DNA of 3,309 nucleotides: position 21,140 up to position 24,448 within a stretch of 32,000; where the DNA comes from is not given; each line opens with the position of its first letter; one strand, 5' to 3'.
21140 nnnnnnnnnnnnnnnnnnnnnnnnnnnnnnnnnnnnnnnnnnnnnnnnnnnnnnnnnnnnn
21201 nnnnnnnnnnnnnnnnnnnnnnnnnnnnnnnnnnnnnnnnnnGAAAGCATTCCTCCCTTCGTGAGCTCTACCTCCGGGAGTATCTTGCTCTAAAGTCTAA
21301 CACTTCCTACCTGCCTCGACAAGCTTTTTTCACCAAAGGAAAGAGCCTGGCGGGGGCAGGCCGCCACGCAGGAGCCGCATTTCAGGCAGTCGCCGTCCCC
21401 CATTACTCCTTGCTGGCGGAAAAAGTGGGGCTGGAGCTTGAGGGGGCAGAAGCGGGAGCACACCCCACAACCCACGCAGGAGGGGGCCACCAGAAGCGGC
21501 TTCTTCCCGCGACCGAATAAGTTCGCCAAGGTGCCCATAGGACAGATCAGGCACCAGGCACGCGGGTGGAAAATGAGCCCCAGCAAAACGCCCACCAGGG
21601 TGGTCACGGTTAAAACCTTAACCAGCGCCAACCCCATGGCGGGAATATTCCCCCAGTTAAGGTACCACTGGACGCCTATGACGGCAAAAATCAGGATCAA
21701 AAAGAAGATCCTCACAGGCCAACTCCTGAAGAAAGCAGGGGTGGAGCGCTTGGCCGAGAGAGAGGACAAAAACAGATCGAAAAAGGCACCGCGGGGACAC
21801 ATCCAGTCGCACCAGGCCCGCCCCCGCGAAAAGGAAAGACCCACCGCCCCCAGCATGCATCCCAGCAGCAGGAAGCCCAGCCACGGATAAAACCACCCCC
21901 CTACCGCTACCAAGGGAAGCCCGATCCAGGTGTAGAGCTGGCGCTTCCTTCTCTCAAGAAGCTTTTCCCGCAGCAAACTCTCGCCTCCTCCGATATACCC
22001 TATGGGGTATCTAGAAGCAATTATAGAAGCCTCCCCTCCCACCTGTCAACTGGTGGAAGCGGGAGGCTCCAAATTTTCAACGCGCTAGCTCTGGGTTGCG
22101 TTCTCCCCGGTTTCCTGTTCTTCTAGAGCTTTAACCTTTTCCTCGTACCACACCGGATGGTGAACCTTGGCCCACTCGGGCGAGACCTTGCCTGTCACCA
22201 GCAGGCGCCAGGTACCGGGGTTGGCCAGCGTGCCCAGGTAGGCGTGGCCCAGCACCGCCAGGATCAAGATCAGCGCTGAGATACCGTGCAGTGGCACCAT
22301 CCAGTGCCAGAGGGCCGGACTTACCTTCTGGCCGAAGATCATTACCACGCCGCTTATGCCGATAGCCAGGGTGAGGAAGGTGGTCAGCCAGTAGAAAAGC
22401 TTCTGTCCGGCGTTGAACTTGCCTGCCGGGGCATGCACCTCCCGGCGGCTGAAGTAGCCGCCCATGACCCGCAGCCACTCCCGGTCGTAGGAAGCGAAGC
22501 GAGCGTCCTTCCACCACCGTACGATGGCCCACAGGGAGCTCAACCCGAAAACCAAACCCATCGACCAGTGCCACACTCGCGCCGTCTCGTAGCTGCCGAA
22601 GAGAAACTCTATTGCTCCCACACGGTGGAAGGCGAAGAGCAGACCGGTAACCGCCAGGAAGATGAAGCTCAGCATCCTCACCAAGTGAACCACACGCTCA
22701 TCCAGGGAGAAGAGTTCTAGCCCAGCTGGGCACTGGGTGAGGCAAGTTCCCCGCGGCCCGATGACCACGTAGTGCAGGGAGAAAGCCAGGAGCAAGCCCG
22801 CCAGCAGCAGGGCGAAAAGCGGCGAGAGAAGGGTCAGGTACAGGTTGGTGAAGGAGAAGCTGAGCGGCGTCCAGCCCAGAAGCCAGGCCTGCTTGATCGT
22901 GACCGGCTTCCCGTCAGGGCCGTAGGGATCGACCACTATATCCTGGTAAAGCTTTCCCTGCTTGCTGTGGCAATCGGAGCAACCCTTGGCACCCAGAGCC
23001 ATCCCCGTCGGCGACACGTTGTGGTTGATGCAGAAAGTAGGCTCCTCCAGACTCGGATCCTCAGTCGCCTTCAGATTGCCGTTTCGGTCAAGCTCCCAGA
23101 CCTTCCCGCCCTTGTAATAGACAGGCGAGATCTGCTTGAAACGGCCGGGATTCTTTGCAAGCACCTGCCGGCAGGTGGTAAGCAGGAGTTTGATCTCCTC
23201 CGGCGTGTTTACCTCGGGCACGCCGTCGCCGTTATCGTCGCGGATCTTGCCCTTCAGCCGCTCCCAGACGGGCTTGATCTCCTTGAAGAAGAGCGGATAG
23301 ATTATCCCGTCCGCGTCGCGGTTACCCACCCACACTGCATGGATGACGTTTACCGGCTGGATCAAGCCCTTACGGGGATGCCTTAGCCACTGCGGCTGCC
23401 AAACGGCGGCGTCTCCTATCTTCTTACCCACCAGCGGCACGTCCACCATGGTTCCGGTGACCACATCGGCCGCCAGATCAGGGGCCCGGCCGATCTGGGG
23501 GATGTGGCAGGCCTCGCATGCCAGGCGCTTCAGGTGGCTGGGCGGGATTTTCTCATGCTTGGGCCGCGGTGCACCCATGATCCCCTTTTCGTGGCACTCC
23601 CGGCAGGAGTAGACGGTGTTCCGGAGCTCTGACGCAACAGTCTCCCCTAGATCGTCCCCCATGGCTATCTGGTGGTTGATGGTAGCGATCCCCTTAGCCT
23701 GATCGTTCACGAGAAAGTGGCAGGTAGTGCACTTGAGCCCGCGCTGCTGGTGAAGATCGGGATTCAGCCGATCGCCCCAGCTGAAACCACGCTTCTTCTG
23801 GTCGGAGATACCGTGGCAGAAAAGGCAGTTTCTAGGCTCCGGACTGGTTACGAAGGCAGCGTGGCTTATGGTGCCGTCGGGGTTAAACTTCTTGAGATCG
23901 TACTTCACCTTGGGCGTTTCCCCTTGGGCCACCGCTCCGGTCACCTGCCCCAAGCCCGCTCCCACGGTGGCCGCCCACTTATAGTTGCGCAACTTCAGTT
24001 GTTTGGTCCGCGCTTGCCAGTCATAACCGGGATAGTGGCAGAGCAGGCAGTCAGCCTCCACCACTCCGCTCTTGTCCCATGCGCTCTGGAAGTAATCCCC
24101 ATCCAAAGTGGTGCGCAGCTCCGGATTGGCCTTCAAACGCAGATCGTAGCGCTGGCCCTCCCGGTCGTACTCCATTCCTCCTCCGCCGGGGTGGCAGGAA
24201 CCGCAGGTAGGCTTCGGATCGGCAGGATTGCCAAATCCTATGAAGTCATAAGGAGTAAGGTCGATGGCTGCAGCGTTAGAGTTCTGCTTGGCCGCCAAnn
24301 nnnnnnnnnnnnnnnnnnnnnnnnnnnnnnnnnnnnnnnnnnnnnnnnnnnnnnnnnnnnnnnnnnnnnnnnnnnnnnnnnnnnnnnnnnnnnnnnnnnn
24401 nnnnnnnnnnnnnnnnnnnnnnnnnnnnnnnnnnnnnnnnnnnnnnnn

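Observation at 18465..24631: Unusual four-gene redox cassette: octaheme c/cytochrome b fusion, NapH-like polyferredoxin, HdrA-MvhD fusion and a NuoF Fe-S domain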

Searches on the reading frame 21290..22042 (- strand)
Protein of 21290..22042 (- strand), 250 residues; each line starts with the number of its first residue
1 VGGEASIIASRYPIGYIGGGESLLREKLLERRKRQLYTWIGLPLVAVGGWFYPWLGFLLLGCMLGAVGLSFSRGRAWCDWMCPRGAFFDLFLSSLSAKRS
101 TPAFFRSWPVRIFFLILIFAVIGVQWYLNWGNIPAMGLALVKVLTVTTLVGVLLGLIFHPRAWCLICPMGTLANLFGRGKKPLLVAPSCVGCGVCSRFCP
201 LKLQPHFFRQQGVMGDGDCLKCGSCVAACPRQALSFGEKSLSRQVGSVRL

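Call 5: search_protein_families(library=pfam, proteins=[window:21290-22042:-], max_evalue=0.01)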
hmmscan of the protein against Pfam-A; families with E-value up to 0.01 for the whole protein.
window:21290-22042:- (250 aa): 14 families
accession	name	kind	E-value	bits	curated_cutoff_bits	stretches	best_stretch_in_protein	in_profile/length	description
PF12801.12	Fer4_5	-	3.1e-13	49.9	22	2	56-99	2-45/48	4Fe-4S binding domain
PF13237.11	Fer4_10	-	9.8e-10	38.7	25.5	1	186-230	6-53/53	4Fe-4S dicluster domain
PF12838.12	Fer4_7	-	9.3e-09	36.1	27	2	188-233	1-52/52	4Fe-4S dicluster domain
PF00037.32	Fer4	-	3e-07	30.4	21.1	1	218-234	7-23/24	4Fe-4S binding domain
PF14697.11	Fer4_21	-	1.2e-06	28.9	35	1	217-239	6-31/59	4Fe-4S dicluster domain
PF13187.11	Fer4_9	-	1.4e-06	28.6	27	1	189-233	2-51/52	4Fe-4S dicluster domain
PF12797.12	Fer4_2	-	2.7e-06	27.4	24.5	1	181-200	2-21/22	4Fe-4S binding domain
PF13484.11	Fer4_16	-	7.2e-05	23.9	30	1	219-237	2-20/66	4Fe-4S double cluster binding domain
PF12837.12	Fer4_6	-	0.0003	21.1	25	1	219-234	9-24/24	4Fe-4S binding domain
PF13534.11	Fer4_17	-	0.00064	20.7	22.2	0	218-231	45-58/61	4Fe-4S dicluster domain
PF12800.12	Fer4_4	-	0.0011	19.5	24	0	218-231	3-16/17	4Fe-4S binding domain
PF12798.12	Fer4_3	-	0.0063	17.7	27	0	219-233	1-15/15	4Fe-4S binding domain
PF25160.1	LdpA_Fe-S-bd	-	0.0064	16.7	27.6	0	166-203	12-42/49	LdpA Fe-S cluster-binding domain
PF17179.9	Fer4_22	-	0.0099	17.2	27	0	187-202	79-94/95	4Fe-4S dicluster domain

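Call 16: search_protein_families(library=ncbifam, proteins=[window:21290-22042:-], max_evalue=0.001)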
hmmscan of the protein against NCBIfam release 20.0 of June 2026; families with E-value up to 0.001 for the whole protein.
window:21290-22042:- (250 aa): 32 families (the best 25 are shown)
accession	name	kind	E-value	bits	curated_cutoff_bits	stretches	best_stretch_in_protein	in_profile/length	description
TIGR02163.1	napH_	subfamily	6.3e-17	61.9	213.05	1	58-236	62-253/255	NapH/MauN family ferredoxin-type protein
NF007013.0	PRK09477.1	equivalog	4.3e-14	52.3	234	1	59-239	86-279/286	quinol dehydrogenase ferredoxin subunit NapH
NF038196.1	ferrodoxin_EFR1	subfamily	6.5e-10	39.4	75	1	174-242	171-237/242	EFR1 family ferrodoxin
NF043039.1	HgcAB_like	equivalog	1.7e-08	34.4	285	1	87-235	199-350/350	HgcAB-like fusion protein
NF040864.1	HgcB_ferredoxin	equivalog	5e-08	32.7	99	1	187-235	14-62/93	mercury methylation ferredoxin HgcB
TIGR04395.1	cutC_activ_rSAM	equivalog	3.9e-06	26.3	360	1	181-236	48-105/309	choline TMA-lyase-activating enzyme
NF040770.1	hetero_SS_HdrA2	exception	4.3e-06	25.1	1100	1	188-237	578-626/777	CoB-CoM heterodisulfide reductase HdrA2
NF058577.1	FdxA_fam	equivalog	6.2e-06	26.3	65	1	218-239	8-29/52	4Fe-4S ferredoxin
TIGR03294.1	FrhG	equivalog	1.6e-05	24.8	245.5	1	189-234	176-220/228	coenzyme F420 hydrogenase subunit gamma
NF045874.1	Vhu_polyferre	exception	1.8e-05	23.7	600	1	180-237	121-177/381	F420-non-reducing hydrogenase associated-polyferredoxin VhuB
TIGR02936.1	fdxN_nitrog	equivalog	1.9e-05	24.7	80.55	0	187-206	70-89/91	ferredoxin III, nif-specific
TIGR01971.1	NuoI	subfamily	4.8e-05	22.9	113.05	1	188-239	43-103/121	NADH-quinone oxidoreductase, chain I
NF006221.0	PRK08348.1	subfamily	5.4e-05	22.9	124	1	188-238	45-96/136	NADH-plastoquinone oxidoreductase subunit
NF007382.0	PRK09898.1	equivalog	8e-05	22.3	213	1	185-235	152-199/208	ferredoxin-like protein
NF045490.1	FdxA_Protbact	equivalog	8.4e-05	22.8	135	0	216-239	37-60/104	ferredoxin FdxA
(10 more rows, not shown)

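Call 45: find_homologous_proteins(query=window:21290-21976:-)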
Query window:21290-21976:- (228 aa): 351 proteins with E <= 0.001 among 1456 candidates; the best 120 are listed.
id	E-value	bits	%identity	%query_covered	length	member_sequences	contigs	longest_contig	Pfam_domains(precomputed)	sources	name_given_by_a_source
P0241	6.3e-152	522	100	100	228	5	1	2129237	PF14697.12,PF12801.13,PF00037.33,PF13484.12,PF12838.13,PF13237.12,PF13187.12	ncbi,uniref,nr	ncbi:4Fe-4S ferredoxin iron-sulfur binding domain protein [Ammonifex degensii KC4]|uniref:4Fe-4S fer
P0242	8.6e-96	338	64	97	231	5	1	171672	PF12801.13,PF12837.13,PF00037.33,PF12838.13,PF13237.12,PF13183.12,PF13187.12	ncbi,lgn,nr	ncbi:4Fe-4S binding protein [Desulfofundulus thermobenzoicus]|nr:4Fe-4S binding protein [Desulfofund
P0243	1.0e-95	338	63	99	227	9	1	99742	PF14697.12,PF12801.13,PF12837.13,PF00037.33,PF12838.13,PF13237.12,PF13183.12,PF13187.12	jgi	jgi:polyferredoxin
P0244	3.8e-95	336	62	98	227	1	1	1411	PF14697.12,PF12801.13,PF12837.13,PF00037.33,PF12838.13,PF13534.12,PF13237.12,PF13183.12,PF13187.12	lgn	-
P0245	6.0e-95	336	63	98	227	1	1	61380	PF12801.13,PF00037.33,PF12838.13,PF13237.12,PF13187.12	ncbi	-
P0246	1.8e-94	334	63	98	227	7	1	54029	PF12801.13,PF12837.13,PF00037.33,PF12838.13,PF13237.12,PF13183.12,PF13187.12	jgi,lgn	jgi:polyferredoxin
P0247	1.9e-94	334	64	95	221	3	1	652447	PF12801.13,PF12837.13,PF00037.33,PF12838.13,PF13237.12,PF13187.12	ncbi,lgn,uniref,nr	ncbi:4Fe-4S binding protein [Thermodesulfitimonas autotrophica]|uniref:4Fe-4S binding protein n=1 Ta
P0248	1.3e-93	331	63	97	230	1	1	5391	PF14697.12,PF12801.13,PF00037.33,PF12838.13,PF13237.12,PF13183.12,PF13187.12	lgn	-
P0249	9.6e-92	325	64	89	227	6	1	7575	PF12801.13,PF12837.13,PF00037.33,PF12838.13,PF13237.12,PF13187.12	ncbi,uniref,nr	ncbi:quinol dehydrogenase membrane component [Moorella thermoacetica]|uniref:Quinol dehydrogenase me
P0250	1.5e-91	325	64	92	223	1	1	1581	PF14697.12,PF12801.13,PF12797.13,PF12837.13,PF00037.33,PF12838.13,PF13237.12,PF13183.12,PF13187.12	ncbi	-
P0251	1.6e-91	325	64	89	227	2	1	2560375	PF12801.13,PF12837.13,PF00037.33,PF12838.13,PF13237.12,PF13187.12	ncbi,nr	ncbi:quinol dehydrogenase membrane component [Moorella thermoacetica]|nr:quinol dehydrogenase membra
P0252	1.7e-91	324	60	94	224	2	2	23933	PF12801.13,PF00037.33,PF12838.13,PF13237.12,PF13187.12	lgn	-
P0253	2.2e-91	324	64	98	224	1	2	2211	PF12801.13,PF12837.13,PF00037.33,PF12838.13,PF13237.12,PF13183.12,PF13187.12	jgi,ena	-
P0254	2.6e-91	324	61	92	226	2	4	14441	PF14697.12,PF12801.13,PF00037.33,PF12838.13,PF13534.12,PF13237.12,PF13183.12,PF13187.12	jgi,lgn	-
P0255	5.7e-91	323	65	93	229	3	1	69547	PF12801.13,PF00037.33,PF12838.13,PF13237.12,PF13187.12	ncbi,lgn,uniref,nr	ncbi:4Fe-4S binding protein [Desulfoscipio geothermicus]|uniref:4Fe-4S binding domain-containing pro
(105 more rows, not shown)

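Call 46: find_encoding_contigs(protein=P0247, flank=7000, max_places=1)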
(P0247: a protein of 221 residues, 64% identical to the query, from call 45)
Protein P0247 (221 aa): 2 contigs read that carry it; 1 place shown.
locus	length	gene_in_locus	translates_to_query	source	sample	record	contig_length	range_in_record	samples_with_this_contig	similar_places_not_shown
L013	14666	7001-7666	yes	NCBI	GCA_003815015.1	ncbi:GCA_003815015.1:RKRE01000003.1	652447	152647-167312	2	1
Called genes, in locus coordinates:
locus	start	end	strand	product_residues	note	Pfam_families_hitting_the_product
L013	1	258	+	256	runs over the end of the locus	-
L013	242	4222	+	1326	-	PF00092:VWA, PF13519:VWA_2, PF13768:VWA_3, PF17957:Big_7, PF00801:PKD, PF18911:PKD_4, PF13205:Big_5, PF00395:SLH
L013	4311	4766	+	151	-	PF01325:Fe_dep_repress, PF12802:MarR_2, PF09339:HTH_IclR (weak), PF24409:wHTH-PRTase_assc (faint), PF02742:Fe_dep_repr_C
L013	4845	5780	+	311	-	PF05681:Fumerase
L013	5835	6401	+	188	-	PF05683:Fumerase_C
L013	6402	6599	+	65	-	PF13370:Fer4_13, PF13459:Fer4_15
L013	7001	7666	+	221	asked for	PF12801:Fer4_5, PF00037:Fer4 (faint), PF12837:Fer4_6 (faint), PF13237:Fer4_10 (weak), PF12838:Fer4_7, PF13187:Fer4_9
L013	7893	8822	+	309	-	PF03460:NIR_SIR_ferr, PF01077:NIR_SIR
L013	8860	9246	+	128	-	PF02635:DsrE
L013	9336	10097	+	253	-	PF01026:TatD_DNase, PF01979:Amidohydro_1 (weak), PF04909:Amidohydro_2 (faint)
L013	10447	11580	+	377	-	PF00383:dCMP_cyt_deam_1, PF14437:MafB19-deam, PF01872:RibD_C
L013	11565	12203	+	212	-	PF00677:Lum_binding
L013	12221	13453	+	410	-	PF00926:DHBP_synthase, PF00925:GTP_cyclohydro2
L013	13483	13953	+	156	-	PF00885:DMRL_synthase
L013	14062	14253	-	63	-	PF00830:Ribosomal_L28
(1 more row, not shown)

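Call 47: find_encoding_contigs(protein=P0251, flank=7000, max_places=1)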
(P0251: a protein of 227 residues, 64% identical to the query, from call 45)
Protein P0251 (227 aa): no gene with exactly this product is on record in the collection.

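Call 48: find_encoding_contigs(protein=P0242, flank=7000, max_places=1)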
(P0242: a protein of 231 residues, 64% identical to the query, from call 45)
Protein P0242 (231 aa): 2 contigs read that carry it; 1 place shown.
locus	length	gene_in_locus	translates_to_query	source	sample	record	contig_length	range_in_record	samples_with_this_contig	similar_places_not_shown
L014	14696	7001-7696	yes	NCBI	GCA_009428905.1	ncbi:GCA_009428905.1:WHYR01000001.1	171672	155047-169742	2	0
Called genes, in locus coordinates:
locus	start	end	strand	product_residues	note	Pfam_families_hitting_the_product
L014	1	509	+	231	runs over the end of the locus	PF00528:BPD_transp_1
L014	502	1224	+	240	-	PF09818:ABC_ATPase (faint), PF00005:ABC_tran, PF13304:AAA_21 (weak), PF02463:SMC_N (weak), PF13304:AAA_21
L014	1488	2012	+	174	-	PF00583:Acetyltransf_1 (weak), PF13508:Acetyltransf_7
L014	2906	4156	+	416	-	PF04055:Radical_SAM, PF12544:LAM_C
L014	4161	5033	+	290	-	PF00583:Acetyltransf_1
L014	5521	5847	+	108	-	PF14034:Spore_YtrH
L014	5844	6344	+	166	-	PF26347:YtrI_C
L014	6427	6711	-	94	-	-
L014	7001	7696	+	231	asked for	PF12801:Fer4_5, PF12838:Fer4_7 (faint), PF13183:Fer4_8 (faint), PF12837:Fer4_6 (faint), PF13237:Fer4_10, PF13187:Fer4_9, PF00037:Fer4 (weak)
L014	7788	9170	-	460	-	PF04055:Radical_SAM, PF13186:SPASM (weak)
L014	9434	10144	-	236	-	-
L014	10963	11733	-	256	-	-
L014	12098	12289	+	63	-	PF12844:HTH_19, PF13560:HTH_31, PF01381:HTH_3, PF13413:HTH_25 (faint), PF13443:HTH_26 (weak)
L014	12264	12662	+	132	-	-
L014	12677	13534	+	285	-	-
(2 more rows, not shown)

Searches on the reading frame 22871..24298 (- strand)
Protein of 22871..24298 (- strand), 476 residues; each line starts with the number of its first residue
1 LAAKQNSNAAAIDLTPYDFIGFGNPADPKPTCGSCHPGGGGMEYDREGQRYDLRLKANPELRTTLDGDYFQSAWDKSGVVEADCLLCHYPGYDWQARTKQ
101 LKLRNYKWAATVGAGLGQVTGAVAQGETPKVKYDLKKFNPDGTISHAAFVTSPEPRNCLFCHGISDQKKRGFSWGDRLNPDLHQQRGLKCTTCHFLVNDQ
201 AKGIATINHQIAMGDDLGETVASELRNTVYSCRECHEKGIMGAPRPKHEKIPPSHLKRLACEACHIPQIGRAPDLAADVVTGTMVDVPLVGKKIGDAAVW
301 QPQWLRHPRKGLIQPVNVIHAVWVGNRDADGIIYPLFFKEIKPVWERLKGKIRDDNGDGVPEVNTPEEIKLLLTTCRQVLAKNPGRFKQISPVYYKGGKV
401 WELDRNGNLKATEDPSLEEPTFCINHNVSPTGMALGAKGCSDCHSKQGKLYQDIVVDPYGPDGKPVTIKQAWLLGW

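Call 63: predict_structure(alignment_id=A2)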
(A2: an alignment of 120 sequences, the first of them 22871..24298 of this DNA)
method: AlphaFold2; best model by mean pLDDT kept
length: 476 residues; sequences in the alignment: 120
mean_pLDDT: 89.0   pTM: 0.85
mean pLDDT of the five models: 89.0, 88.6, 88.1, 87.0, 86.4
residues with pLDDT >= 90: 278; 70-90: 179; 50-70: 19; < 50: 0
segments of 3 or more residues with pLDDT < 50: none
pLDDT, mean of each block of 10 residues (from residue 1): 84 87 79 69 89 97 96 95 78 90 93 94 96 91 76 78 79 86 89 83 68 75 82 90 86 91 94 94 92 91 91 94 96 93 97 90 96 98 91 97 97 90 90 90 93 95 95 90
secondary structure, 60 per line:
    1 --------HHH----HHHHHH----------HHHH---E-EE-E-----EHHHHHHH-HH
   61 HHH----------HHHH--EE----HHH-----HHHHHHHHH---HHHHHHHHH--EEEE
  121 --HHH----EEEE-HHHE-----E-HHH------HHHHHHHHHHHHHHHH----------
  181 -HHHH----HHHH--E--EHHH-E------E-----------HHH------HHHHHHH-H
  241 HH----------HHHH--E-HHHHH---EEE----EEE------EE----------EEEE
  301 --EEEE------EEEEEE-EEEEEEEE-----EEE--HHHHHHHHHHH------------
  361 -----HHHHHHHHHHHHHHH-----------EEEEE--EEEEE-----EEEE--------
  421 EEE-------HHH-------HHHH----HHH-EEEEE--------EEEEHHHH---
elements in order: H16-21 H32-35 H51-57 H59-63 H74-77 H94-102 H106-114 E117-120 E130-133 H155-170 H182-185 H190-193 H232-238 H253-256 H261-265 E269-271 E276-278 E297-300 E303-306 E313-318 E320-327 E333-335 H338-348 H366-380 E392-396 E399-403 E409-412 E421-423 H441-444 E453-457 E466-469 H470-473

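Call 67: fold_search(model_id=the predicted structure, library=pdb)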
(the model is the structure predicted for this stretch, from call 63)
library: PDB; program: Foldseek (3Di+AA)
matches with E <= 10: 265; with E <= 0.001: 1
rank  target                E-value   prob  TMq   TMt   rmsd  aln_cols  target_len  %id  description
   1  1sp3                  1.5e-07  1.00  0.32  0.35  11.5       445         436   21  Crystal structure of octaheme cytochrome c from Shewanella oneidensis (released 2004-09-21)
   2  5lox_1                1.3e-02  0.72  0.12  0.20  13.1       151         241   13  Helical Assembly of the Anbu Complex from Pseudomonas aeruginosa (released 2017-06-07)
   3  5loy_A                9.8e-02  0.38  0.11  0.18   9.7       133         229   16  Helical Assembly of a Designed Anbu Protein (released 2017-06-07)
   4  4hnz_A                3.2e-01  0.16  0.11  0.23   9.2       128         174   12  Crystal structure of eukaryotic HslV from Trypanosoma brucei (released 2013-07-10)
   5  4ho7_A                4.8e-01  0.14  0.11  0.23   9.1       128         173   12  Crystal structure of eukaryotic HslV from Trypanosoma brucei (released 2013-07-10)
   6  2z2o_C                4.8e-01  0.04  0.07  0.09  15.9       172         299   10  Crystal Structure of apo virginiamycin B lyase from Staphylococcus aureus (released 2007-06-19)
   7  2z2o_D                5.1e-01  0.04  0.07  0.09  16.0       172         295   10  Crystal Structure of apo virginiamycin B lyase from Staphylococcus aureus (released 2007-06-19)
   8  5var                  7.2e-01  0.04  0.06  0.18  15.3       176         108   11  Crystal structure of KDM4A tandem TUDOR domain in complex with a tri-methyl lysine competitive inhibitor (released 2018-03-28)
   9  8asn_F                8.0e-01  0.04  0.08  0.10  17.7       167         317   12  Crystal structure of the apo human TTL in complex with tubulin-stathmin (released 2022-09-21)
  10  2z2o_A                8.0e-01  0.03  0.07  0.10  16.0       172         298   10  Crystal Structure of apo virginiamycin B lyase from Staphylococcus aureus (released 2007-06-19)
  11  2ezv_A                8.5e-01  0.02  0.06  0.09  16.1       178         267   16  Crystal structure of tetrameric restriction endonuclease SfiI bound to cognate DNA. (released 2006-01-24)
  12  4ust                  9.0e-01  0.07  0.09  0.09  14.4       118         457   14  Crystal structure of human soluble Adenylyl Cyclase with pyrophosphate resulting from soaking with GTP and Magnesium (released 2014-07-30)
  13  8asn_I                9.5e-01  0.04  0.08  0.10  19.9       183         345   10  Crystal structure of the apo human TTL in complex with tubulin-stathmin (released 2022-09-21)
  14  2z2n                  9.5e-01  0.03  0.07  0.10  15.8       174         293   10  Crystal Structure of selenomethionine substituted virginiamycin B lyase from Staphylococcus aureus (released 2007-06-19)
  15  5ovs_K                1.0e+00  0.12  0.12  0.24  14.1       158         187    7  Thiobacillus denitrificans BPH (released 2017-12-06)
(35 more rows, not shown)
